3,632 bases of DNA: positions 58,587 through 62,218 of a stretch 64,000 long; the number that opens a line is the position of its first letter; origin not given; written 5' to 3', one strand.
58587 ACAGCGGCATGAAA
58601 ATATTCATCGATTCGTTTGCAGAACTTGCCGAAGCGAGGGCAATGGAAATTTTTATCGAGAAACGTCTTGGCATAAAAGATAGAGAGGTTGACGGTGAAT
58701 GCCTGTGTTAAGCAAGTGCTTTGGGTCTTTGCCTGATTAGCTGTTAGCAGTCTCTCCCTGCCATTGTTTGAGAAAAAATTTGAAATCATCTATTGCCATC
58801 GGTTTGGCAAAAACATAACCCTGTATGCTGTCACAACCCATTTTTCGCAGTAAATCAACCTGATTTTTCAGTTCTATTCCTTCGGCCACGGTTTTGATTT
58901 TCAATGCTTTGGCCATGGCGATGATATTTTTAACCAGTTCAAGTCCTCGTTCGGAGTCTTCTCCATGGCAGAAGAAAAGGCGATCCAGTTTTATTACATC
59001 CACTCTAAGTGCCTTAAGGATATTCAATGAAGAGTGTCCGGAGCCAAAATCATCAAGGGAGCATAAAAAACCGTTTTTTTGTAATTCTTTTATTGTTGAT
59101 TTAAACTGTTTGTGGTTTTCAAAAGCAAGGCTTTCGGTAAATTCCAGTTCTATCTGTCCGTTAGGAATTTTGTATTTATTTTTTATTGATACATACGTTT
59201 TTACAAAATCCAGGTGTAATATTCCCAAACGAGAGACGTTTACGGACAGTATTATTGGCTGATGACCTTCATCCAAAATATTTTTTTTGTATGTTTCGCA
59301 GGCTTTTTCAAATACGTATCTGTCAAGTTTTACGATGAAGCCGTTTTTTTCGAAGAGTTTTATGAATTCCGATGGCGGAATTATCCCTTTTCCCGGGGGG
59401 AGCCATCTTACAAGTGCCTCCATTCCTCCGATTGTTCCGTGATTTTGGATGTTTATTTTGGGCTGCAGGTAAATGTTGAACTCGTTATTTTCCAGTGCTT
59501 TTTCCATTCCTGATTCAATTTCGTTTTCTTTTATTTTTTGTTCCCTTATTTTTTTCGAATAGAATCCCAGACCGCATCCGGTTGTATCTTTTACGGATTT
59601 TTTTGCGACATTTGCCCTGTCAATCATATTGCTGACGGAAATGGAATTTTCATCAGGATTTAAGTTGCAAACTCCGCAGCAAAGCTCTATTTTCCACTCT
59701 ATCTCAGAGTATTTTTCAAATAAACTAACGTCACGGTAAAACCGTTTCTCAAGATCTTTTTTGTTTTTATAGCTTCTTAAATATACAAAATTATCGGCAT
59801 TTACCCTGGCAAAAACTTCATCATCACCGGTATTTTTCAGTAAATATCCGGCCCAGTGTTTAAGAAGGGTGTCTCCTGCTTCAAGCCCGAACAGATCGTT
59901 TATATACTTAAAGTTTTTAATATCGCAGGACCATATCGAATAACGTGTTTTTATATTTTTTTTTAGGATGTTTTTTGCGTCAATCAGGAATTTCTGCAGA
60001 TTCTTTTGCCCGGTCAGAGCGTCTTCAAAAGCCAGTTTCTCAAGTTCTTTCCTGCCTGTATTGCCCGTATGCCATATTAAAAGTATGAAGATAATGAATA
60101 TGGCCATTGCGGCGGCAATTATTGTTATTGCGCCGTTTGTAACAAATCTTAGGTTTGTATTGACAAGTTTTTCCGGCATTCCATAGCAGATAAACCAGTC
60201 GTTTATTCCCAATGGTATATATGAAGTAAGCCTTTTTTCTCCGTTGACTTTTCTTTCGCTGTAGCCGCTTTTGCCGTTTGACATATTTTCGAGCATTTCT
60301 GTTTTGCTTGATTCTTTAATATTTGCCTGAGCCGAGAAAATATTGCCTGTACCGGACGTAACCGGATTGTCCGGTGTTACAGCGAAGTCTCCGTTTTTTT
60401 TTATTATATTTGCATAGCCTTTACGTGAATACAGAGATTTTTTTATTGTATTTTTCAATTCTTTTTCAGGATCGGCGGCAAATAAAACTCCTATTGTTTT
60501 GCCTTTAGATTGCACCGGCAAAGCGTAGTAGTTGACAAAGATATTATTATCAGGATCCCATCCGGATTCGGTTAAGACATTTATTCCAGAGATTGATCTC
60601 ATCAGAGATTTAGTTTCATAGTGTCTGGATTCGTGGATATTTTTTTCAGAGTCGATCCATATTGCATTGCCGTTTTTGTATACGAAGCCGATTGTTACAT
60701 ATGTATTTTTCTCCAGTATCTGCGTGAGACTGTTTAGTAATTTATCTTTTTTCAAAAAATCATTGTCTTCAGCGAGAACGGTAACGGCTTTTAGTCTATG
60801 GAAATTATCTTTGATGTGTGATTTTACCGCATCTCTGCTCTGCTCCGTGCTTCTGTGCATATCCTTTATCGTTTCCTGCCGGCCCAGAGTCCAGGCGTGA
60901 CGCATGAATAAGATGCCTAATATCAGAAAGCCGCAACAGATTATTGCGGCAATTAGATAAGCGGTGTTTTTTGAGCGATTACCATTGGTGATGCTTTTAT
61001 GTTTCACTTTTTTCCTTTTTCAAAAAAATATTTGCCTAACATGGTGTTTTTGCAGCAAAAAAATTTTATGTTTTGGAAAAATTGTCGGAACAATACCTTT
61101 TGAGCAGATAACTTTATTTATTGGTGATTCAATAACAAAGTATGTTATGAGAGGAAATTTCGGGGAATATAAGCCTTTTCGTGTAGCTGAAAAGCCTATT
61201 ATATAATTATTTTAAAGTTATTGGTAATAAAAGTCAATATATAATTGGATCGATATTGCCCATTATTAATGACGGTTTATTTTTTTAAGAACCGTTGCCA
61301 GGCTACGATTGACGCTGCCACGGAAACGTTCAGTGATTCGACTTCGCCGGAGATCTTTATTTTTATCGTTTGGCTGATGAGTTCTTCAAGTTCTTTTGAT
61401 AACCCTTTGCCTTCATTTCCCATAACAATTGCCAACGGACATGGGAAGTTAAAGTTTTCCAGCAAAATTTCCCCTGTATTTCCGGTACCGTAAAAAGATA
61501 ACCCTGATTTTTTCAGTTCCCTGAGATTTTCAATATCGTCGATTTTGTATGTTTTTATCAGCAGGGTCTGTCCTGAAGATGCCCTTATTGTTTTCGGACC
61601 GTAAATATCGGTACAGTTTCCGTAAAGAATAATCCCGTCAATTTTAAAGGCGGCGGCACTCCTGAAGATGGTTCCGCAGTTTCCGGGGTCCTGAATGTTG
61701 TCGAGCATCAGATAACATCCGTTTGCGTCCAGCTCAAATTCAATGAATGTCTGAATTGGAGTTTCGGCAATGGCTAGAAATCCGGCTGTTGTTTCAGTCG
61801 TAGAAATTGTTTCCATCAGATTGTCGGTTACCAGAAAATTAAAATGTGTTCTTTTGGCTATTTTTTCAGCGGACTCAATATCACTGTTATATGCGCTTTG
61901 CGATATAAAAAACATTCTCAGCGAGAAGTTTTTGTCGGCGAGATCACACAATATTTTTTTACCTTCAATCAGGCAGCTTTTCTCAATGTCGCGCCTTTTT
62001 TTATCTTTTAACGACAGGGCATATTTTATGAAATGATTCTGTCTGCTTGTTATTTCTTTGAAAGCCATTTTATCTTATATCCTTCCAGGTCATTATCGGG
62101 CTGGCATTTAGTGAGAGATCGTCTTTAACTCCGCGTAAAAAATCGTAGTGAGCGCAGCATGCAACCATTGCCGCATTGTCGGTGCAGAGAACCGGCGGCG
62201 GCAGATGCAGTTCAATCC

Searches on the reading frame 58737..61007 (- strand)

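Call 70: search_protein_families(library=pfam, proteins=[window:58737-61007:-], max_evalue=0.001)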
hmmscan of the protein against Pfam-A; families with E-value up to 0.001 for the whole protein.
window:58737-61007:- (756 aa): 4 families
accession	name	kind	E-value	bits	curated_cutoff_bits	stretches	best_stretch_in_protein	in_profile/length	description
PF00563.25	EAL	-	8.2e-59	199.3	31.3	1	502-736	5-236/236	EAL domain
PF00990.26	GGDEF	-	1.8e-15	57.5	23.8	1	327-474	2-156/161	Diguanylate cyclase, GGDEF domain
PF02743.24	dCache_1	-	3e-06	27.4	45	1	82-274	40-238/240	Cache domain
PF17201.10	Cache_3-Cache_2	-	0.00046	20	27.7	0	164-280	166-287/299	Cache 3/Cache 2 fusion domain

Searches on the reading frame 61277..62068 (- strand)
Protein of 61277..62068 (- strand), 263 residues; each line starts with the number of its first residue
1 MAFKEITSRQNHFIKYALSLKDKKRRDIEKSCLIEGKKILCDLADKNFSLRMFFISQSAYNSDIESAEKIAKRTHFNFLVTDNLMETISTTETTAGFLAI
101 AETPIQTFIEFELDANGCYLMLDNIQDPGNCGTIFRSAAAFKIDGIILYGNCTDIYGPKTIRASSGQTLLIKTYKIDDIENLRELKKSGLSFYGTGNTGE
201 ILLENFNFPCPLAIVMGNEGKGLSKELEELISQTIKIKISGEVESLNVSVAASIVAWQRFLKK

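Call 70: search_protein_families(library=pfam, proteins=[window:61277-62068:-], max_evalue=0.001)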
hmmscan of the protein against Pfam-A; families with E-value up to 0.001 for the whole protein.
window:61277-62068:- (263 aa): 2 families
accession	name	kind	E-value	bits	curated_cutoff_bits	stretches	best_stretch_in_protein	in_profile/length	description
PF00588.24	SpoU_methylase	-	2.9e-38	131.6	29.7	1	119-256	3-141/142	SpoU rRNA Methylase family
PF22435.1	MRM3-like_sub_bind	-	3e-12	47.2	27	1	11-99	1-84/84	MRM3-like substrate binding domain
